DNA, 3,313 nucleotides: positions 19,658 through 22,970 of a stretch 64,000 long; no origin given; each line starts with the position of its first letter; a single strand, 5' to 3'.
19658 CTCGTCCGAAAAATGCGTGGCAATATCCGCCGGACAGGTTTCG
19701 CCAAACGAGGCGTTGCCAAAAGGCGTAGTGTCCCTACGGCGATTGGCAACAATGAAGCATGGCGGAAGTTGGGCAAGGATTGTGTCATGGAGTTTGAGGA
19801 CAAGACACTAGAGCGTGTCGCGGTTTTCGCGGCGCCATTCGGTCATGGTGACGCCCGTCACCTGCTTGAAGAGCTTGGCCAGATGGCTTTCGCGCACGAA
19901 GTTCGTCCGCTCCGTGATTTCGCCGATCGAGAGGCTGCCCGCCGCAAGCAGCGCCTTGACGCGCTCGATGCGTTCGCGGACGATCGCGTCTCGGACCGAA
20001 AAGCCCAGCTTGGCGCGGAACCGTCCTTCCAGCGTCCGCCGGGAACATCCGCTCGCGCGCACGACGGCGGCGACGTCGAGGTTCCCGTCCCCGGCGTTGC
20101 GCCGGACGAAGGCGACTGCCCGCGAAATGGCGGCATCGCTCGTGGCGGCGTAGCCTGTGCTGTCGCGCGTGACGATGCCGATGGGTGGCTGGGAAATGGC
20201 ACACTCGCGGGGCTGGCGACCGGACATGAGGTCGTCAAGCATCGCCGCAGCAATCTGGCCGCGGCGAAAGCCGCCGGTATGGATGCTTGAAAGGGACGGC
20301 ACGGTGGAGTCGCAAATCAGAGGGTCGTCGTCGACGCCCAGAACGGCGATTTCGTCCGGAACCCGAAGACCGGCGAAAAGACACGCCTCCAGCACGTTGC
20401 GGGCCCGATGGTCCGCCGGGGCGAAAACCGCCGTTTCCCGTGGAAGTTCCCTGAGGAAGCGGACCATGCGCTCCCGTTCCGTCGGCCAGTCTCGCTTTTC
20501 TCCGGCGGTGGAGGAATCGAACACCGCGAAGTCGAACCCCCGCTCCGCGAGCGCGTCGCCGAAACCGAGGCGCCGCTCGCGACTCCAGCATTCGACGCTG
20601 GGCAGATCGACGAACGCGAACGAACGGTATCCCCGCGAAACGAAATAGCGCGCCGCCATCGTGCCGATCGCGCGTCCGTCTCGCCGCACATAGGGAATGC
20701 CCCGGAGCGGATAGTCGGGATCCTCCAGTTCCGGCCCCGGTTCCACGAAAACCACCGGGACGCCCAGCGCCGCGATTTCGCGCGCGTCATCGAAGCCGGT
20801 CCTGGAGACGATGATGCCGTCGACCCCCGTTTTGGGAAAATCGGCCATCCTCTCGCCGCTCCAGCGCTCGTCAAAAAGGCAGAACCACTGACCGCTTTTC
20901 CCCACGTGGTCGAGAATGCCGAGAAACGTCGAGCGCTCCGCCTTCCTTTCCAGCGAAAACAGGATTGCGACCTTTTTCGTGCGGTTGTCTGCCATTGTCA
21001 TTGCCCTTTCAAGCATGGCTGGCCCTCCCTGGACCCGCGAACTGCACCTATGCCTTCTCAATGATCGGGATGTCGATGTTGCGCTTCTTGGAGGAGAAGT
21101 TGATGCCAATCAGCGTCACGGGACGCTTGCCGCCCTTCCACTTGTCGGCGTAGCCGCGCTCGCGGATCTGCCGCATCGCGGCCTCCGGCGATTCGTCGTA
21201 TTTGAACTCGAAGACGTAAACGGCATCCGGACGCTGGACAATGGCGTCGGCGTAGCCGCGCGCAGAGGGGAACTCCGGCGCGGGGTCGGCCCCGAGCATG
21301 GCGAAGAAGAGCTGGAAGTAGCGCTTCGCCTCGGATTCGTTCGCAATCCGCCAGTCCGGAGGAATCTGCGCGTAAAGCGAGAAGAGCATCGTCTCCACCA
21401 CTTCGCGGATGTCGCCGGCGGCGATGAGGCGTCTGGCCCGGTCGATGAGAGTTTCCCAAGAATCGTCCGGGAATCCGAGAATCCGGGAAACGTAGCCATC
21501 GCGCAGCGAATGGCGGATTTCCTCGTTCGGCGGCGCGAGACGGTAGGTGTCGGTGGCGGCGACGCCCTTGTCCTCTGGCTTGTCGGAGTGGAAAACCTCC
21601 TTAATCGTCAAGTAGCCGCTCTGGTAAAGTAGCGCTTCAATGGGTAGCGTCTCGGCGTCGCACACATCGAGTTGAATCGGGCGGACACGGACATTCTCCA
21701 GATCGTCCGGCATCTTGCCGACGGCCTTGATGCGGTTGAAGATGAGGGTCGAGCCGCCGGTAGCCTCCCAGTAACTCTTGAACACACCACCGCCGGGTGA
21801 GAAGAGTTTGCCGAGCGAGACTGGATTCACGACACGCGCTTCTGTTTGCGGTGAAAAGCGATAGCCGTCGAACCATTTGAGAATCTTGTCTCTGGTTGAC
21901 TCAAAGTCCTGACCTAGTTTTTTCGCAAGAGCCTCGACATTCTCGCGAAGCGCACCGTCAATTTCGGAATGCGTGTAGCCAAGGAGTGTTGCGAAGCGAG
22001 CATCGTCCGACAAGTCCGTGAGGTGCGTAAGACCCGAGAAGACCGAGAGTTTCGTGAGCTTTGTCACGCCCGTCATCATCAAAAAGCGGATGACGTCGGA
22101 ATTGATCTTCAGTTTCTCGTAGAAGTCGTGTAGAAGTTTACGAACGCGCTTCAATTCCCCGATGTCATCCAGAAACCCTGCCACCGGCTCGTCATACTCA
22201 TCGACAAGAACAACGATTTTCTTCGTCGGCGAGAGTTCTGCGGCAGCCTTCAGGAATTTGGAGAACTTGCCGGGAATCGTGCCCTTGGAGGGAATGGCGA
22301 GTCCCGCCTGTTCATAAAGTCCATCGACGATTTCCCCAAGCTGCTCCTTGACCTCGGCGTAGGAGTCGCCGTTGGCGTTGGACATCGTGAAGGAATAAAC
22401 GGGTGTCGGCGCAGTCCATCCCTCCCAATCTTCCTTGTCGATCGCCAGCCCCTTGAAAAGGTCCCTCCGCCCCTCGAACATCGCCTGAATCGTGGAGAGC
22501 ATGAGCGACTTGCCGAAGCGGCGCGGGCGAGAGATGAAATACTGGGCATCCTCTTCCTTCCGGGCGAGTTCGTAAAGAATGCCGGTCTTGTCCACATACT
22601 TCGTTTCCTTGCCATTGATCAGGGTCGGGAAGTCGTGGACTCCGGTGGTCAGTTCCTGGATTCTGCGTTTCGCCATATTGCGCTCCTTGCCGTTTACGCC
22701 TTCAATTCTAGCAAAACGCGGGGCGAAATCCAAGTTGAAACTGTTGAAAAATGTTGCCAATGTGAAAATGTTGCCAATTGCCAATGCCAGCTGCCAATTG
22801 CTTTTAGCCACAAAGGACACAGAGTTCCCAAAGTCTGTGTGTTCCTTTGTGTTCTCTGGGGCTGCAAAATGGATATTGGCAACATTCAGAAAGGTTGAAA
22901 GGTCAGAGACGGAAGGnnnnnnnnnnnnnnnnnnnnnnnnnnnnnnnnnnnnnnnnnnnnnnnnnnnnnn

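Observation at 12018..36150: Conserved 60-nt element upstream of glycoside-hydrolase genes, with leaderless-type geometry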

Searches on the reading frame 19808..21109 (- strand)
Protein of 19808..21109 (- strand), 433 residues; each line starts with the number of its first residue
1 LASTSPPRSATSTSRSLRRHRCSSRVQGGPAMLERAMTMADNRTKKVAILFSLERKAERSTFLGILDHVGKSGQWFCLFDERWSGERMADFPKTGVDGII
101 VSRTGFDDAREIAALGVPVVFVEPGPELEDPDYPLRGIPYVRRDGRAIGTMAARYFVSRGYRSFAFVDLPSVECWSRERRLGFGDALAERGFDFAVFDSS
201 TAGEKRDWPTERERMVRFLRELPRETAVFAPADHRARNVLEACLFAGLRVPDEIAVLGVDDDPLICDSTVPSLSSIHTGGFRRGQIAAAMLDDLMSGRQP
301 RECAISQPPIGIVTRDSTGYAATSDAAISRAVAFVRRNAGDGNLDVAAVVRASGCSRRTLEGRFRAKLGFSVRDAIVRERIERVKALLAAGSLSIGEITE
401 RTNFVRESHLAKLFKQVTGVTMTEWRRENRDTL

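Call 8: search_protein_families(library=pfam, proteins=[window:19808-21109:-])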
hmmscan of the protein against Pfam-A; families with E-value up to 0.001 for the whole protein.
window:19808-21109:- (433 aa): 4 families
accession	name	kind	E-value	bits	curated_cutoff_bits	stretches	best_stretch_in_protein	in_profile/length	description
PF13377.12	Peripla_BP_3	-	9.1e-31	107.6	26.5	1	153-318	1-167/167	Periplasmic binding protein-like domain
PF12833.13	HTH_18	-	5.2e-16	59.1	33.6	1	351-427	3-79/80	Helix-turn-helix domain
PF00532.27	Peripla_BP_1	-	6.5e-10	39.4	22.2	1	92-259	54-223/281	Periplasmic binding proteins and sugar binding domain of LacI family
PF00165.29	HTH_AraC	-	1.7e-09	38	26.6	1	390-427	6-42/42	Bacterial regulatory helix-turn-helix proteins, AraC family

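Call 34: find_related_loci(query=window:19808-21109:-, collection=metagenome_contigs, flank=10000)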
Query window:19808-21109:- (433 aa) in metagenome_contigs; peptide patterns used: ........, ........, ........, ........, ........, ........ (x = any residue, [..] = any of these).
176 stretches matched a pattern; 7 encode a relative of the query (tblastn E <= 1e-3); 7 distinct loci.
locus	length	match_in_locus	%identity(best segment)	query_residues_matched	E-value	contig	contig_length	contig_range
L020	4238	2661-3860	95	33-432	0e+0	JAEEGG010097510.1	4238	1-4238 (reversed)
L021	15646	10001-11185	72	39-432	0e+0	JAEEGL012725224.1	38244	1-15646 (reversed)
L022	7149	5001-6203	68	34-432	8e-179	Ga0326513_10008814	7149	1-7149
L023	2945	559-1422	32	141-426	1e-36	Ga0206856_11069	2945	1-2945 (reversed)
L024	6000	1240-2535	27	5-420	2e-31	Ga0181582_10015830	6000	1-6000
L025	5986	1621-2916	27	5-420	3e-31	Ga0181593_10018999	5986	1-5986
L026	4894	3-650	34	207-420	3e-28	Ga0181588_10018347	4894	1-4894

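Call 59: search_protein_families(library=pfam, proteins=[L022:1604-4777:-, L021:11629-14835:+], max_evalue=0.01)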
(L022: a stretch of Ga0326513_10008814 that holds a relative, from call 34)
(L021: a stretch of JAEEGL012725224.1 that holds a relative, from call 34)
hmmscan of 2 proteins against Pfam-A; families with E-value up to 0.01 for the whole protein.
L022:1604-4777:- (1057 aa): 3 families
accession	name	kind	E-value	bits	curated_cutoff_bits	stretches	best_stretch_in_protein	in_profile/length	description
PF06452.16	CBM9_1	-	2.3e-07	31.3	23.4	1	898-1052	33-178/185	Carbohydrate family 9 binding domain-like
PF02449.21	Glyco_hydro_42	-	1.1e-06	28.8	21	1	356-493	8-159/376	Beta-galactosidase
PF01229.23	Glyco_hydro_39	-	0.00015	21.1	26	1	397-547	79-233/472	Glycosyl hydrolases family 39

L021:11629-14835:+ (1068 aa): 4 families
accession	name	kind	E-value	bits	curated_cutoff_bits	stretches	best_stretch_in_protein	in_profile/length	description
PF06452.16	CBM9_1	-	2e-06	28.3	23.4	1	894-1036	33-165/185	Carbohydrate family 9 binding domain-like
PF02449.21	Glyco_hydro_42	-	4e-06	26.9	21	1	353-489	9-159/376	Beta-galactosidase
PF01229.23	Glyco_hydro_39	-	0.00017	21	26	1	392-543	78-233/472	Glycosyl hydrolases family 39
PF00331.26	Glyco_hydro_10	-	0.0016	18.2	22.1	1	378-505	47-168/311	Glycosyl hydrolase family 10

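Call 60: search_solved_structures(query=window:19808-21016:-, max_evalue=0.001)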
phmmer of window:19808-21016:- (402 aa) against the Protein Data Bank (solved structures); distinct sequences matched with E-value up to 0.001: 59.
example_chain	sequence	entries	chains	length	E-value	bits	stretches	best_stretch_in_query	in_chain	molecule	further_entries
4fe7_A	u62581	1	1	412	3.3e-42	148.3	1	13-400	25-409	Xylose operon regulatory protein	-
4fe4_A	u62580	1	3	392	4.1e-42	148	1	14-400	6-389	Xylose operon regulatory protein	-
9nt3_D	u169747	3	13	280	1.3e-15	60.8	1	63-287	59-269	Ancestral LacI Transcription Factor | LacI Transcription Factor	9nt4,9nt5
3kke_A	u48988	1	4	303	1.8e-11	47.1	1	64-288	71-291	LacI family Transcriptional regulator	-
3bbl_A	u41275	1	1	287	1e-09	41.3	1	59-288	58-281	Regulatory protein of LacI family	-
5ysz_A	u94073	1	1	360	1.9e-09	40.4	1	6-268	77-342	Transcriptional regulator, LacI family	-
2fep_A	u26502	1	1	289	1.9e-08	37.1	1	65-287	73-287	Catabolite control protein A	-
3oqo_A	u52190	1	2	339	2.4e-08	36.8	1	65-287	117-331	Catabolite control protein A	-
3oqm_A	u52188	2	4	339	2.4e-08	36.8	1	65-287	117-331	Catabolite control protein A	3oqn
2pue_A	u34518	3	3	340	7.8e-08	35.1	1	118-273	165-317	PROTEIN (PURINE REPRESSOR ) | PROTEIN (PURINE REPRESSOR)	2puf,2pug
1dbq_A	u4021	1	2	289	1e-07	34.7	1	118-274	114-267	PURINE REPRESSOR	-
1jhz_A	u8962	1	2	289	1e-07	34.7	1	118-274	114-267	PURINE NUCLEOTIDE SYNTHESIS REPRESSOR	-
1bdh_A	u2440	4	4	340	1.1e-07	34.7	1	118-273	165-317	PROTEIN (PURINE REPRESSOR) | PROTEIN (PURINE NUCLEOTIDE SYNTHESIS REPRESSOR) | PURINE NUCLEOTIDE SYNTHESIS REPRESSOR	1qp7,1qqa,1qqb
1jft_A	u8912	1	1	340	1.2e-07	34.6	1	117-273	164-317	PURINE NUCLEOTIDE SYNTHESIS REPRESSOR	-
1vpw_A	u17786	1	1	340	1.2e-07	34.4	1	118-273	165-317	PURINE REPRESSOR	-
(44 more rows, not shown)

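Call 67: find_homologous_proteins(query=window:19808-21016:-, max_evalue=1e-40)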
Query window:19808-21016:- (402 aa): 169 proteins with E <= 1e-40 among 8000 candidates; the best 120 are listed.
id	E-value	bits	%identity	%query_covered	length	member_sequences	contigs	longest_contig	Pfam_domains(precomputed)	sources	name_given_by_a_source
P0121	2.8e-252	855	96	100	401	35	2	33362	PF12833.14,PF13377.13,PF00532.28,PF00165.30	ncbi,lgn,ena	-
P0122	4.9e-184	630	72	98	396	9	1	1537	PF12833.14,PF13377.13,PF00532.28,PF00165.30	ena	-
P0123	6.3e-179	613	71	98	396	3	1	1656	PF12833.14,PF13377.13,PF00532.28,PF13407.13,PF00165.30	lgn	-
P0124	5.1e-173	594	68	99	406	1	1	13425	PF12833.14,PF13377.13,PF00532.28,PF00165.30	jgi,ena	-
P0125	6.8e-164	564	68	97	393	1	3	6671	PF12833.14,PF13377.13,PF00532.28,PF13407.13,PF00165.30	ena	-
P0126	7.5e-162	557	66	98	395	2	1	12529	PF12833.14,PF13377.13,PF00532.28,PF00165.30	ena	-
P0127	1.9e-157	543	64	96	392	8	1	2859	PF12833.14,PF13377.13,PF00532.28,PF00165.30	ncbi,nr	ncbi:MAG: DNA-binding transcriptional regulator [Kiritimatiellae bacterium]|nr:DNA-binding transcrip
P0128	2.3e-156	539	64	96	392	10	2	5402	PF12833.14,PF13377.13,PF00532.28,PF13407.13,PF00165.30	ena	-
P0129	3.2e-154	532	63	96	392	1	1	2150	PF12833.14,PF13377.13,PF00532.28,PF00165.30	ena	-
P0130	6.7e-154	531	63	97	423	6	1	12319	PF12833.14,PF13377.13,PF00532.28,PF00165.30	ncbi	-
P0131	1.1e-153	530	62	96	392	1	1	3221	PF12833.14,PF13377.13,PF00532.28,PF00165.30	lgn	-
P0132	4.9e-153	528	63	96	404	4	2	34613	PF12833.14,PF13377.13,PF00532.28,PF13407.13,PF00165.30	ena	-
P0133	5.5e-153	528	62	96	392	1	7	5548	PF12833.14,PF13377.13,PF00532.28,PF00165.30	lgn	-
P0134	1.1e-152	527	62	96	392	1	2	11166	PF12833.14,PF13377.13,PF00532.28,PF00165.30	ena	-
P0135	1.5e-152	526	62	96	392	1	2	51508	PF12833.14,PF13377.13,PF00532.28,PF00165.30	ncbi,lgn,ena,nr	ncbi:MAG: DNA-binding transcriptional regulator [Kiritimatiellae bacterium]|nr:DNA-binding transcrip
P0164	4.1e-137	476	57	98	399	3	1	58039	PF12833.14,PF13377.13,PF00532.28,PF00165.30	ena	-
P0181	1.5e-117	411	54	97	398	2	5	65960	PF12833.14,PF13377.13,PF00532.28,PF00165.30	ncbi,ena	-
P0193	4.3e-104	367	48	98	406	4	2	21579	PF12833.14,PF13377.13,PF00532.28,PF00165.30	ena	-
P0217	3.9e-77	278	40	98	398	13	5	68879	PF12833.14,PF13377.13,PF00165.30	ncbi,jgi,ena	-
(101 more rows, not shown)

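Call 68: find_encoding_contigs(protein=P0126, flank=6000, max_places=2)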
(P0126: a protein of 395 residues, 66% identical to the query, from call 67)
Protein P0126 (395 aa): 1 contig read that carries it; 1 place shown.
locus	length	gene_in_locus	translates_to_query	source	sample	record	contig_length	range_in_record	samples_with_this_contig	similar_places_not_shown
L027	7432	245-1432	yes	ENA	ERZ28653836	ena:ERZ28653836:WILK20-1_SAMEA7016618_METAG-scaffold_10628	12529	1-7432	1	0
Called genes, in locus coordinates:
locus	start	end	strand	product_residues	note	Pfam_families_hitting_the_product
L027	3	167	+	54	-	?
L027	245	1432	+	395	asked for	PF00532:Peripla_BP_1, PF13377:Peripla_BP_3, PF00165:HTH_AraC (faint), PF12833:HTH_18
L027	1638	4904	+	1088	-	PF02449:Glyco_hydro_42 (faint)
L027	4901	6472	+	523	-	-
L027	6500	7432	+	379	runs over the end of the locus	PF01408:GFO_IDH_MocA, PF02894:GFO_IDH_MocA_C, PF22725:GFO_IDH_MocA_C3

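Call 69: find_encoding_contigs(protein=P0135, flank=6000, max_places=2)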
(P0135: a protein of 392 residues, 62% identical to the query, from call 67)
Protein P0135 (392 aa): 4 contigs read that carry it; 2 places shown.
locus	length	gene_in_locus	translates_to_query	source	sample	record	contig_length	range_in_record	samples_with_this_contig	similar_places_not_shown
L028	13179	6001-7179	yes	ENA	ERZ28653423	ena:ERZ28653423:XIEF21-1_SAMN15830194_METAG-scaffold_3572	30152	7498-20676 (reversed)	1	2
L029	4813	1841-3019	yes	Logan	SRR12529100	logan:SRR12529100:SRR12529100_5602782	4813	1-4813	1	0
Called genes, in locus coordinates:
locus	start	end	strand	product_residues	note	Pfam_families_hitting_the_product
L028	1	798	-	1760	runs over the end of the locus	PF00150:Cellulase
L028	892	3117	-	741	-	-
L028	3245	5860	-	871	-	-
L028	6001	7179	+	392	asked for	PF00532:Peripla_BP_1, PF13377:Peripla_BP_3, PF00165:HTH_AraC (faint), PF12833:HTH_18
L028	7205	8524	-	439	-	PF05448:AXE1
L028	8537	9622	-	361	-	PF00144:Beta-lactamase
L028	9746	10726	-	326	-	PF01797:Y1_Tnp (weak)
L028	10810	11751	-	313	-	PF01116:F_bP_aldolase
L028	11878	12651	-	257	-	PF00557:Peptidase_M24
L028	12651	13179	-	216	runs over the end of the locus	PF00406:ADK, PF13207:AAA_17, PF13238:AAA_18, PF13671:AAA_33 (weak), PF05191:ADK_lid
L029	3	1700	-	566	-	?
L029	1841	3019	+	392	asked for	PF00532:Peripla_BP_1, PF13377:Peripla_BP_3, PF00165:HTH_AraC (faint), PF12833:HTH_18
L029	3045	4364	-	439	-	PF05448:AXE1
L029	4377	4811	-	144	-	?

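Call 70: find_encoding_contigs(protein=P0164, flank=6000, max_places=2)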
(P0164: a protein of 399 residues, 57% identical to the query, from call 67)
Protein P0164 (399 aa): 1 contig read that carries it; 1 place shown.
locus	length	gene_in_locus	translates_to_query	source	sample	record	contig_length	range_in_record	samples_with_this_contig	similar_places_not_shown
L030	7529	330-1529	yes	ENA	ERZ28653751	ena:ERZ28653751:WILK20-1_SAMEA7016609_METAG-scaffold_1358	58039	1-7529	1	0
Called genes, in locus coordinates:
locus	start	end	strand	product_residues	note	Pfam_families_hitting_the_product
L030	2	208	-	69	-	?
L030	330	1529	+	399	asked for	PF00532:Peripla_BP_1 (weak), PF13377:Peripla_BP_3, PF00165:HTH_AraC (faint), PF12833:HTH_18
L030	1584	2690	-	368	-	PF16401:DUF5009 (weak), PF01757:Acyl_transf_3 (faint)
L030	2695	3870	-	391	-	PF28597:T2SSF_N, PF00482:T2SSF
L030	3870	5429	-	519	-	PF00437:T2SSE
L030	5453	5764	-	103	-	PF00085:Thioredoxin, PF02114:Phosducin (weak), PF13098:Thioredoxin_2, PF13728:TraF (weak)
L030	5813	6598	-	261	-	PF07722:Peptidase_C26, PF00117:GATase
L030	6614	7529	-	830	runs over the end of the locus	PF12951:PATR (weak)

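Call 71: find_encoding_contigs(protein=P0181, flank=6000, max_places=2)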
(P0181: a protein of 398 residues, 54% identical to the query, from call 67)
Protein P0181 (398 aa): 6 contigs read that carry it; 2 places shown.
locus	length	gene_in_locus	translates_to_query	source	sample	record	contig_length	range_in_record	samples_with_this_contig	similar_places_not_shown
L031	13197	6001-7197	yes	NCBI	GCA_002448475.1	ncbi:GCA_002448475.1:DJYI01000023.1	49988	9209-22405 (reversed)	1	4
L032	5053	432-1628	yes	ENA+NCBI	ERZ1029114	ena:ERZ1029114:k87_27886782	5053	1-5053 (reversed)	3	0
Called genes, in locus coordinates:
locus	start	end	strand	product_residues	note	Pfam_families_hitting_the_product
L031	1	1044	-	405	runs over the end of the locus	PF13350:Y_phosphatase3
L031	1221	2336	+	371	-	PF13401:AAA_22 (weak)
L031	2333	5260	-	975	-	-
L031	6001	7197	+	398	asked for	PF00532:Peripla_BP_1, PF13377:Peripla_BP_3, PF00165:HTH_AraC (weak), PF12833:HTH_18, PF00165:HTH_AraC (weak)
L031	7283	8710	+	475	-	PF05448:AXE1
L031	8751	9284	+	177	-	-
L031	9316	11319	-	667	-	PF01120:Alpha_L_fucos, PF00561:Abhydrolase_1 (weak)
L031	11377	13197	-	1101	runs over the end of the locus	PF13860:FlgD_ig (weak)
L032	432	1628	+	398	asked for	PF00532:Peripla_BP_1, PF13377:Peripla_BP_3, PF00165:HTH_AraC (weak), PF12833:HTH_18, PF00165:HTH_AraC (weak)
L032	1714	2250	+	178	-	-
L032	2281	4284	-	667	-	PF01120:Alpha_L_fucos, PF00561:Abhydrolase_1 (weak)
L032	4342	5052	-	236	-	?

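Call 88: find_encoding_contigs(protein=P0193, flank=3000, max_places=1)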
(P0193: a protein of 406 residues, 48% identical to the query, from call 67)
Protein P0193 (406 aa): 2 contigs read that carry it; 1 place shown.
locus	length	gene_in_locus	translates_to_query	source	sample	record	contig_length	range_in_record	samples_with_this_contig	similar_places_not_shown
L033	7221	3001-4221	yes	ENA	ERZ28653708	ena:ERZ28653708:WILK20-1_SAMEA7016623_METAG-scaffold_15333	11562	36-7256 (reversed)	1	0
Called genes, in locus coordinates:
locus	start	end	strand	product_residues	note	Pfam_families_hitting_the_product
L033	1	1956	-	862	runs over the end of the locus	-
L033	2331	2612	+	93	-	-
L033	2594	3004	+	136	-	PF01850:PIN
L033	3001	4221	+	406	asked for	PF00532:Peripla_BP_1 (weak), PF13377:Peripla_BP_3, PF00165:HTH_AraC (faint), PF12833:HTH_18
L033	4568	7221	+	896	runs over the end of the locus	?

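Call 89: find_encoding_contigs(protein=P0217, flank=3000, max_places=1)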
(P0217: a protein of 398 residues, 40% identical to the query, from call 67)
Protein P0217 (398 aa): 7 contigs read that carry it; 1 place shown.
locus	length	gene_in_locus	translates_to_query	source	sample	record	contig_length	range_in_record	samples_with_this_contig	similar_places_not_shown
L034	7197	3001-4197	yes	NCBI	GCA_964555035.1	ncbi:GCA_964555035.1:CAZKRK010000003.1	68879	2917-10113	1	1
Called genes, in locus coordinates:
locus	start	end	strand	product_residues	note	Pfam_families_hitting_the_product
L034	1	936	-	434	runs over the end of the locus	PF01408:GFO_IDH_MocA, PF19051:GFO_IDH_MocA_C2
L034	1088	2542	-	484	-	PF00884:Sulfatase, PF01663:Phosphodiest, PF16347:SGSH_C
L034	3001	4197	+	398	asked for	PF13377:Peripla_BP_3, PF00165:HTH_AraC (faint), PF12833:HTH_18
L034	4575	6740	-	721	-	PF00474:SSF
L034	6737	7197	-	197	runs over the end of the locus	PF13580:SIS_2 (faint), PF01380:SIS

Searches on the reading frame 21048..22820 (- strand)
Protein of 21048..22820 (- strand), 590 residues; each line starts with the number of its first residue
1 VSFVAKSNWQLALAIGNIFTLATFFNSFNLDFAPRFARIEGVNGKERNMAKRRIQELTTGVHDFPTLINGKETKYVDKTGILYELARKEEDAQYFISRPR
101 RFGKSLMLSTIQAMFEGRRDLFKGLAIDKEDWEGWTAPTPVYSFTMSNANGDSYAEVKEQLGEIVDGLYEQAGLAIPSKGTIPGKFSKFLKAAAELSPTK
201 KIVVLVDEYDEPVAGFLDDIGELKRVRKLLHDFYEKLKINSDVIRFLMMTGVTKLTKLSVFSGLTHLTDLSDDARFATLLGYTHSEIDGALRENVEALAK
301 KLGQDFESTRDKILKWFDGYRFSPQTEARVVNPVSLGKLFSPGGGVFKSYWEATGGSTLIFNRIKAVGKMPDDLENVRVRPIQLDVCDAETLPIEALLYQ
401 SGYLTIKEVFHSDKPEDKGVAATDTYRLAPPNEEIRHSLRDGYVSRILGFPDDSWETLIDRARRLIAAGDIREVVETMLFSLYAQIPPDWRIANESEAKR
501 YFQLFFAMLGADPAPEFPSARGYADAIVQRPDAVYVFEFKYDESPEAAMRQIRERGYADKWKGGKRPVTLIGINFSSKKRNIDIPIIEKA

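Call 8: search_protein_families(library=pfam, proteins=[window:21048-22820:-])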
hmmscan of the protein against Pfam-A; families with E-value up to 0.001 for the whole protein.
window:21048-22820:- (590 aa): 2 families
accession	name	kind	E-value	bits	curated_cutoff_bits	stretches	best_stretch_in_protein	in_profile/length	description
PF09820.16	AAA-ATPase_like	-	7.1e-45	153.7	26.1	1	60-261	3-201/201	Predicted AAA-ATPase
PF08011.17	PDDEXK_9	-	1.1e-13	51.5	25.5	1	498-582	6-102/105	PD-(D/E)XK nuclease superfamily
